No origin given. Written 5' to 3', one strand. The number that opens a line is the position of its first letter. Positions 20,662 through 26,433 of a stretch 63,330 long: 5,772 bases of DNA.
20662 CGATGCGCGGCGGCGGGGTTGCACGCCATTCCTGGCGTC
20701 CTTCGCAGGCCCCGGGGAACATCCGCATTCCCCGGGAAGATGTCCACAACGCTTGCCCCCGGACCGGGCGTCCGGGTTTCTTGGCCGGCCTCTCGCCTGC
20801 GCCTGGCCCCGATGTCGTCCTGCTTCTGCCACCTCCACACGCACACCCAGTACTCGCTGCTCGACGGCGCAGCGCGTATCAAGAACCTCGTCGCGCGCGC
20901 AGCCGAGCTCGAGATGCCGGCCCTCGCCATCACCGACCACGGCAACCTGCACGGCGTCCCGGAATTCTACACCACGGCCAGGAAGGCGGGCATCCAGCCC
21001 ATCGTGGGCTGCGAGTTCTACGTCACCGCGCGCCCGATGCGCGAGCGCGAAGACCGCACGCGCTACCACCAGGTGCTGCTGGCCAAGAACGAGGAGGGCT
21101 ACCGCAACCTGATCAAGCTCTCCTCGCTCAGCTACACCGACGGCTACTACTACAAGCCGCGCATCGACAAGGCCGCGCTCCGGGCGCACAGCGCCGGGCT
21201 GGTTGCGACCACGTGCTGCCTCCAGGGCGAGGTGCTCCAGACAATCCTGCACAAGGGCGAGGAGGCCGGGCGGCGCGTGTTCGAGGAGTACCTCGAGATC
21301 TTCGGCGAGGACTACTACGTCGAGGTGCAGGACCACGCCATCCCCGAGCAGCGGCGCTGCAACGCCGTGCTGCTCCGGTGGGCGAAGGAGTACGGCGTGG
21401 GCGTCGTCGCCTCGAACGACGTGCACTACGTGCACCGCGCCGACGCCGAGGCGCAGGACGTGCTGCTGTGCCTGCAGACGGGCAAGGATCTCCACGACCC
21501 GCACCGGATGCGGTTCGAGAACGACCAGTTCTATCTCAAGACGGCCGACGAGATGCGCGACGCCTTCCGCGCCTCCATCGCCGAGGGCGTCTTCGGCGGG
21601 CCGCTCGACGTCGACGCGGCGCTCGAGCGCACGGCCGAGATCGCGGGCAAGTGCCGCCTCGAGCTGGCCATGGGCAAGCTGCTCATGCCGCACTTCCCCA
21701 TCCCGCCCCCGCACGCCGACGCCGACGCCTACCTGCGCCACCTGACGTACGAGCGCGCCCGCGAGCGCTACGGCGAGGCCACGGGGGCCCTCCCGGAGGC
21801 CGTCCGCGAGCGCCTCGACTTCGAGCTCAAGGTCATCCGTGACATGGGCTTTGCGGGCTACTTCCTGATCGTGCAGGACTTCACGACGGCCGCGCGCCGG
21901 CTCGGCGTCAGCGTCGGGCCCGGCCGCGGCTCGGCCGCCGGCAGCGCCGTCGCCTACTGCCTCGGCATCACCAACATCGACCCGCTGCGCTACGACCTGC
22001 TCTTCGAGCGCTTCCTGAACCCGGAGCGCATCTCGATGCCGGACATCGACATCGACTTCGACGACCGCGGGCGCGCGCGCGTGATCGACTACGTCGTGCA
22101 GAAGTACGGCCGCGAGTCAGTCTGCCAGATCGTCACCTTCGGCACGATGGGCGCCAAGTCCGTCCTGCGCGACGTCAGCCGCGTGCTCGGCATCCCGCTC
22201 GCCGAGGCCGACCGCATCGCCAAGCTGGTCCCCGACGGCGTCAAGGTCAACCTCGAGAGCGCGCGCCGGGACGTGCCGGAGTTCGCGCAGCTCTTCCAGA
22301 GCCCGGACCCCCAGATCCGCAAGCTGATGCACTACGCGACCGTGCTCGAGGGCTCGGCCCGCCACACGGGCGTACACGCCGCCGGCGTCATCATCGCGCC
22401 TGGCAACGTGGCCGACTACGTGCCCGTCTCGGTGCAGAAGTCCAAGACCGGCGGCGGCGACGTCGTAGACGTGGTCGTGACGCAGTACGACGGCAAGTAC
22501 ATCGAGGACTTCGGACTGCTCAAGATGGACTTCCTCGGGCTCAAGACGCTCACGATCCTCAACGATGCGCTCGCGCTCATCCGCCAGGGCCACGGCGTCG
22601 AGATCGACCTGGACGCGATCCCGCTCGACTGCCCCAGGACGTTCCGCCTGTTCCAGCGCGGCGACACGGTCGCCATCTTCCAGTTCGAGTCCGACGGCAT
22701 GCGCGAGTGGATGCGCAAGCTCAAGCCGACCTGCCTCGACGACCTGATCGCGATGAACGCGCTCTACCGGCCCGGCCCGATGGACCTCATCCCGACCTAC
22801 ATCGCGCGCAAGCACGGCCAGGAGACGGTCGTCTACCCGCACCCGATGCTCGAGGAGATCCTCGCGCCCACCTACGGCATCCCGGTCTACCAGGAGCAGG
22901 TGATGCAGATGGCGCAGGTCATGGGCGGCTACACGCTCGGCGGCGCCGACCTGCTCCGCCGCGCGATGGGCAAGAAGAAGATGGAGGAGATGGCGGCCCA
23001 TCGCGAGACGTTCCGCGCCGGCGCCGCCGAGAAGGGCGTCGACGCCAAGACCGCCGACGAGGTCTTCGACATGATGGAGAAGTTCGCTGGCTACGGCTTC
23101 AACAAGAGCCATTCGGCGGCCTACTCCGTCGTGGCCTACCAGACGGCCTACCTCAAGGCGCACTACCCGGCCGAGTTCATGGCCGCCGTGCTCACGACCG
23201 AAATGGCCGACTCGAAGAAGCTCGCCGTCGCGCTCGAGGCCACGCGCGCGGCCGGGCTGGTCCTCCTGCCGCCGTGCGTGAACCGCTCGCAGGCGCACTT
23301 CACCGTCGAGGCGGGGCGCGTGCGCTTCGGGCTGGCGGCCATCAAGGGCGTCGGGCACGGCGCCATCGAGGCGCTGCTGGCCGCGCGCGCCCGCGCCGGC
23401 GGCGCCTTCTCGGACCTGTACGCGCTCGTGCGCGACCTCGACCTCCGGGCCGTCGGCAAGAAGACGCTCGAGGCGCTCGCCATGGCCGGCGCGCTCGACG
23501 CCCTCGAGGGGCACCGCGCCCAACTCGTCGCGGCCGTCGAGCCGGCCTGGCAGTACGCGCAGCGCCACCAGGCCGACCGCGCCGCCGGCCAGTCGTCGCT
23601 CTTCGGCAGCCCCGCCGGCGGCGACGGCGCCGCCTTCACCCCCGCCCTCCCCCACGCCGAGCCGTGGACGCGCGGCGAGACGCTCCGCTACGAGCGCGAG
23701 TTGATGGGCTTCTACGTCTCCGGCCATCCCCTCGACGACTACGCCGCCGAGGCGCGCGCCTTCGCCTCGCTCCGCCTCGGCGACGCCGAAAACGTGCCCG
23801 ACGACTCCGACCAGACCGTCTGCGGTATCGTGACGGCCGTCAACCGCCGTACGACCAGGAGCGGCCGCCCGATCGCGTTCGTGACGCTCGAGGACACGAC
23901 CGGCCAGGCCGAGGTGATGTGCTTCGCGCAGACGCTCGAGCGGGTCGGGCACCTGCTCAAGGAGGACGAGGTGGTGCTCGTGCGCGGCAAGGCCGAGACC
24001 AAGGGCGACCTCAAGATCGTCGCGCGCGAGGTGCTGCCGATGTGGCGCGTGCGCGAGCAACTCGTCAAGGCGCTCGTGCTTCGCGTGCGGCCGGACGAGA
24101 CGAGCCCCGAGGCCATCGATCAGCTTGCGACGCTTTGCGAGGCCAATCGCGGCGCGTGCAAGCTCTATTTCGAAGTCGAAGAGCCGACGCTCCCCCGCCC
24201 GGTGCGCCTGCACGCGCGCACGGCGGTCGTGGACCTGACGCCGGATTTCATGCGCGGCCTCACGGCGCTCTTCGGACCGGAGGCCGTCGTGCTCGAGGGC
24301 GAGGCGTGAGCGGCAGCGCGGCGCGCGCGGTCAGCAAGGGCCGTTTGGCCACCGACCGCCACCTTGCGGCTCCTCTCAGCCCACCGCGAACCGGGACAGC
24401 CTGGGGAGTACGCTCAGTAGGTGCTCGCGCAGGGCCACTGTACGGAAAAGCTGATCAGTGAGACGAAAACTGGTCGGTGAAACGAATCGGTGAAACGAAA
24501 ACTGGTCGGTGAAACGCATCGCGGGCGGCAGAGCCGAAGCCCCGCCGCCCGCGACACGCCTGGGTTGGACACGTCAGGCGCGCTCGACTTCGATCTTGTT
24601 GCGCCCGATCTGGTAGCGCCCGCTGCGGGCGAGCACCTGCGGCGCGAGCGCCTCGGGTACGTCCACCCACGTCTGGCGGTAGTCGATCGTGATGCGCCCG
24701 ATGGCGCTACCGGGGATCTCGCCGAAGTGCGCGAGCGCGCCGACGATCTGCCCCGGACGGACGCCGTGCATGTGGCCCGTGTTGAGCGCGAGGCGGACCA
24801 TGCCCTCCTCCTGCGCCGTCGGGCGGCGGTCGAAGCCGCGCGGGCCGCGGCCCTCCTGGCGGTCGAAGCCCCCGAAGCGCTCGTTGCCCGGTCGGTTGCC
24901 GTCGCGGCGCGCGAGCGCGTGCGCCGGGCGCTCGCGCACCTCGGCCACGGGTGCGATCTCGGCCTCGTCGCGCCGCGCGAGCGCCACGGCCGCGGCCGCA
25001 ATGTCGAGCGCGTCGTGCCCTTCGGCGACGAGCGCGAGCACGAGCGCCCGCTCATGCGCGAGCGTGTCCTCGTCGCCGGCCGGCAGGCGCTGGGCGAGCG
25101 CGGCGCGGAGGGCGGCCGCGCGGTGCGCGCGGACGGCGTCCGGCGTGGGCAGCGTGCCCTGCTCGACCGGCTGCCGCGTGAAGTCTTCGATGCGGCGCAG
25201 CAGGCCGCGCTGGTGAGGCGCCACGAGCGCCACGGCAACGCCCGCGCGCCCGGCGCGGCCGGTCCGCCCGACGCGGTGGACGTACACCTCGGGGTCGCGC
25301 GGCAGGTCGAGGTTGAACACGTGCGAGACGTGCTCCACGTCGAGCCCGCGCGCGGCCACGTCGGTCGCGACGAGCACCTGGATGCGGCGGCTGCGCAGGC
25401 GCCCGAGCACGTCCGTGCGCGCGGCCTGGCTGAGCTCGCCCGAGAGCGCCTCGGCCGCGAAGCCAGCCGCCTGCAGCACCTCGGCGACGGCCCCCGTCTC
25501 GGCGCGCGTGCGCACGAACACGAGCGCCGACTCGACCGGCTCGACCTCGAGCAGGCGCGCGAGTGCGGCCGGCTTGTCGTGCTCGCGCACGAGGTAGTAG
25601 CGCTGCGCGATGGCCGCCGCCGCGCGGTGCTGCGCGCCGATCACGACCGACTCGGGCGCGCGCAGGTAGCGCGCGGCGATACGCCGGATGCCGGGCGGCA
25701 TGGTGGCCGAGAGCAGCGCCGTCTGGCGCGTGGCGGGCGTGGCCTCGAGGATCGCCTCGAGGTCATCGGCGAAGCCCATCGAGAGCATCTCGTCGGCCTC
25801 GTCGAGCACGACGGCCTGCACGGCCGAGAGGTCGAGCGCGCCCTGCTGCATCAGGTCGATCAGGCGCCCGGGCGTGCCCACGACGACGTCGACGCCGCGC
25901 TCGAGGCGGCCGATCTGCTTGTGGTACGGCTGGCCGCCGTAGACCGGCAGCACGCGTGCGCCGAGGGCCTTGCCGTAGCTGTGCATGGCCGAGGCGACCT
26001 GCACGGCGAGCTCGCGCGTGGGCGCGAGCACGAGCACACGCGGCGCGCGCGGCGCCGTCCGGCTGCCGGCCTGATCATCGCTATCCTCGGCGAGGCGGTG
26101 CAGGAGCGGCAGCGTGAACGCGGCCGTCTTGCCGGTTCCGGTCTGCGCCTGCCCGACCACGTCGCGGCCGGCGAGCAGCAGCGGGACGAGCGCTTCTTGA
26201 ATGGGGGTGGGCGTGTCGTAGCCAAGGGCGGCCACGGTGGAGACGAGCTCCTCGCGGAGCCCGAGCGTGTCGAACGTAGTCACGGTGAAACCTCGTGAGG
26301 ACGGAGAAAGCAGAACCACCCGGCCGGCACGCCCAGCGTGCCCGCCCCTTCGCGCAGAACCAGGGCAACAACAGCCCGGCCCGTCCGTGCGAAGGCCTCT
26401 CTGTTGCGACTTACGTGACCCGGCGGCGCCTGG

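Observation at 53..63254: A different short tandem repeat at almost every gene boundary (23 arrays in 63 kb)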

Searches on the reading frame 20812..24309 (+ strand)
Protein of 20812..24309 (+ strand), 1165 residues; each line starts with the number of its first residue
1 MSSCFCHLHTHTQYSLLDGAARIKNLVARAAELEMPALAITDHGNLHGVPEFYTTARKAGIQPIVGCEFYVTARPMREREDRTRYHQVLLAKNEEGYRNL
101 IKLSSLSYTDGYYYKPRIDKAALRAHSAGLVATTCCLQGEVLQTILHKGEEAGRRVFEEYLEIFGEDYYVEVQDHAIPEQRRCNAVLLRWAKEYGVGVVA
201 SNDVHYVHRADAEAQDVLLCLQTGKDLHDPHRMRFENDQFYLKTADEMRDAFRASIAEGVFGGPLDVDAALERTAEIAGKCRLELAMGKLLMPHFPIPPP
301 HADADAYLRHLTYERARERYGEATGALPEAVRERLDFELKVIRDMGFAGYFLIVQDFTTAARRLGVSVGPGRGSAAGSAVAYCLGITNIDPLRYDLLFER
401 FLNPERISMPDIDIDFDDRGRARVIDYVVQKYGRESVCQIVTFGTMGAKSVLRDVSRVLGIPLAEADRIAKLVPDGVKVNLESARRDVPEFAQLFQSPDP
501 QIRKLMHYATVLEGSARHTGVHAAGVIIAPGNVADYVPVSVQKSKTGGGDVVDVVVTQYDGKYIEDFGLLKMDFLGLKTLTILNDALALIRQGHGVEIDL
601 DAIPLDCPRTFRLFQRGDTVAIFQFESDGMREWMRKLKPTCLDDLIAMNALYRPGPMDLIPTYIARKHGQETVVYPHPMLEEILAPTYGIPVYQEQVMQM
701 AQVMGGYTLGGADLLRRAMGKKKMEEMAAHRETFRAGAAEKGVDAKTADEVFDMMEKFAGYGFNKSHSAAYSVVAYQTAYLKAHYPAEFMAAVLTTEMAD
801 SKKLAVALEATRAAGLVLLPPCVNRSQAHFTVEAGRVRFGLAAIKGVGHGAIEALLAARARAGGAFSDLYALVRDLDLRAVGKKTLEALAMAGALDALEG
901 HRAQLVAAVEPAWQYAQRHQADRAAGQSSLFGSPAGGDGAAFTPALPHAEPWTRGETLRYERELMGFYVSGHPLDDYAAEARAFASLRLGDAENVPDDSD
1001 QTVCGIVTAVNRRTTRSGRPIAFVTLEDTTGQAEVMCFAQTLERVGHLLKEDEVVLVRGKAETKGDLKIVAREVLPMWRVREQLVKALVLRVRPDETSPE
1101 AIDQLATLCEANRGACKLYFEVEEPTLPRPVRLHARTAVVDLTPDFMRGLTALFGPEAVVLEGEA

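Call 39: search_protein_families(library=pfam, proteins=[window:20812-24309:+])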
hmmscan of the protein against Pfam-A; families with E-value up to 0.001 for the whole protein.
window:20812-24309:+ (1165 aa): 5 families
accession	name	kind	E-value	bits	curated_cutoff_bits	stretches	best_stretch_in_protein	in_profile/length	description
PF07733.18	DNA_pol3_alpha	-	1.4e-96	323.5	23.9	1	307-576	2-260/260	Bacterial DNA polymerase III alpha NTPase domain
PF17657.6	DNA_pol3_finger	-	9.1e-66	220.7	22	1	579-742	1-166/166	Bacterial DNA polymerase III alpha subunit finger domain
PF02811.25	PHP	-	5.2e-58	196.4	26.4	1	7-175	1-164/164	PHP domain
PF14579.12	HHH_6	-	5.6e-26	91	25.6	1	815-905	1-90/90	Helix-hairpin-helix motif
PF01336.31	tRNA_anti-codon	-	2.4e-12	47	27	1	1002-1074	2-72/75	OB-fold nucleic acid binding domain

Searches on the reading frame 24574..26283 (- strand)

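Call 39: search_protein_families(library=pfam, proteins=[window:24574-26283:-])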
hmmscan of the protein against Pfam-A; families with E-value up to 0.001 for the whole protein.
window:24574-26283:- (569 aa): 4 families
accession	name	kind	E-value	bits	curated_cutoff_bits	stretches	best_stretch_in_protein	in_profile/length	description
PF00270.35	DEAD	-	9.9e-49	165.7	26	1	26-200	1-165/167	DEAD/DEAH box helicase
PF00271.37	Helicase_C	-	4.2e-28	98.2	23.5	1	237-345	2-110/110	Helicase conserved C-terminal domain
PF03880.21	DbpA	-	8.6e-17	61.4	25.6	1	497-568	1-72/72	DbpA RNA binding domain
PF25399.1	DeaD_dimer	-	2.7e-06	27.7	23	1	379-443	1-63/67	RNA helicase DeaD dimerization domain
